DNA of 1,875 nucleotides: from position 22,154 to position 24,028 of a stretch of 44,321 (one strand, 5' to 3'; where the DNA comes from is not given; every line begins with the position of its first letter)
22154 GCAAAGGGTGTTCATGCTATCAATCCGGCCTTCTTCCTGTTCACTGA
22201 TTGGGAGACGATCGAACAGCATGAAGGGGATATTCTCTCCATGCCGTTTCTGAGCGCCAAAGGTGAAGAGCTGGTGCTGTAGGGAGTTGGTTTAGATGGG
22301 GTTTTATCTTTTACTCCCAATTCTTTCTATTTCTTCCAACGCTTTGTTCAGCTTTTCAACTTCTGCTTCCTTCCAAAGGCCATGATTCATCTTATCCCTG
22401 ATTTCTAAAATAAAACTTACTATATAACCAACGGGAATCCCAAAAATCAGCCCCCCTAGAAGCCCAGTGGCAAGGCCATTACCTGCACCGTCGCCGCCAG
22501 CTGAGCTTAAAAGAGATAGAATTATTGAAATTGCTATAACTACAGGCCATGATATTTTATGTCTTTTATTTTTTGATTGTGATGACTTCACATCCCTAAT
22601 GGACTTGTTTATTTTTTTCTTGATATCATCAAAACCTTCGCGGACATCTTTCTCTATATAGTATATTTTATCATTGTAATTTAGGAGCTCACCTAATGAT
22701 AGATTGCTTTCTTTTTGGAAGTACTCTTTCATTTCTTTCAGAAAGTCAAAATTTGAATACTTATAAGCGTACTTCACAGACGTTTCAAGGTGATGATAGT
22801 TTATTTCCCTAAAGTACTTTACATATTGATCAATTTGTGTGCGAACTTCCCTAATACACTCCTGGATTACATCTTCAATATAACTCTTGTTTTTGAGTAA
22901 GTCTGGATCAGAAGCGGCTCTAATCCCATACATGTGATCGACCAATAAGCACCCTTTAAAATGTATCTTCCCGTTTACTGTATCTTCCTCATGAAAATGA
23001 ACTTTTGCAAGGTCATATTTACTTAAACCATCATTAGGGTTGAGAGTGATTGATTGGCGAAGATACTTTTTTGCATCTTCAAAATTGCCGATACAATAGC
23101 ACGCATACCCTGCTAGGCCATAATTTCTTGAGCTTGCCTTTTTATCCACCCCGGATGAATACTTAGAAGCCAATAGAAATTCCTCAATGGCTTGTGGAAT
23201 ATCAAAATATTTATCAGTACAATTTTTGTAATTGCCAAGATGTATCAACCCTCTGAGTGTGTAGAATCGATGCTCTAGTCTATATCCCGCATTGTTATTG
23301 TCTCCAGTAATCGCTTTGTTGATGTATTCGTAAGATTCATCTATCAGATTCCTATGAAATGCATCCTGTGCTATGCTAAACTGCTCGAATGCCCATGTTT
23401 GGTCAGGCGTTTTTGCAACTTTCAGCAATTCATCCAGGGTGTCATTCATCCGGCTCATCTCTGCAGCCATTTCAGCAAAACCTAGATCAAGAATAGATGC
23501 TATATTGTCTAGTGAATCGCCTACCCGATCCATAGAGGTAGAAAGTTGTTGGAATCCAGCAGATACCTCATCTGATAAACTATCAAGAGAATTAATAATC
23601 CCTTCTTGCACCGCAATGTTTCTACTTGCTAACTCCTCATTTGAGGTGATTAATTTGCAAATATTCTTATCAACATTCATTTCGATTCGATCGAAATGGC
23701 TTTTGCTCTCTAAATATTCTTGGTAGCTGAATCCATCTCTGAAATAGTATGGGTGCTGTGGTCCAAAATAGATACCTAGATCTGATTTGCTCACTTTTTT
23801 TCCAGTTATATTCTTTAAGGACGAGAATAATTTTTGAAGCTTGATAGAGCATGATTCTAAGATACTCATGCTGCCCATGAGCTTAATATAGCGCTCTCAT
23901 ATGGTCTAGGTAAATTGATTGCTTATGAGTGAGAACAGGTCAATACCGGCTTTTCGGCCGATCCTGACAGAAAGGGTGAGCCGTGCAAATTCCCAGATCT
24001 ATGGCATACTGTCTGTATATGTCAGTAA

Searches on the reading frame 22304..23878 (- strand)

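Call 15: search_protein_families(library=pfam, proteins=[window:22304-23878:-], max_evalue=0.01)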
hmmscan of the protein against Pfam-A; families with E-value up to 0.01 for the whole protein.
window:22304-23878:- (524 aa): 4 families
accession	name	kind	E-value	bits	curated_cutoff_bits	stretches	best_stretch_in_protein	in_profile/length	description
PF13181.12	TPR_8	-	0.00021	21.6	25.7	1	251-283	2-34/34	Tetratricopeptide repeat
PF07719.23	TPR_2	-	0.0003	21.1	27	1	255-283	6-34/34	Tetratricopeptide repeat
PF00515.34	TPR_1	-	0.00031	20.9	27.8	1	257-283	8-34/34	Tetratricopeptide repeat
PF20990.2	DUF2207_C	-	0.0028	17.9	33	1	380-519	91-215/247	Predicted membrane protein (DUF2207) C-terminal domain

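Call 16: search_protein_families(library=padloc, proteins=[window:22304-23878:-], max_evalue=0.01)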
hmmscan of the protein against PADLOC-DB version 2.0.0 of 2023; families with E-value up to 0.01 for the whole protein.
window:22304-23878:- (524 aa): 1 family
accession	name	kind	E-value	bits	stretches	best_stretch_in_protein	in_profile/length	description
PDLC03841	LeoBC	-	3.9e-06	24.3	1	46-195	260-386/601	-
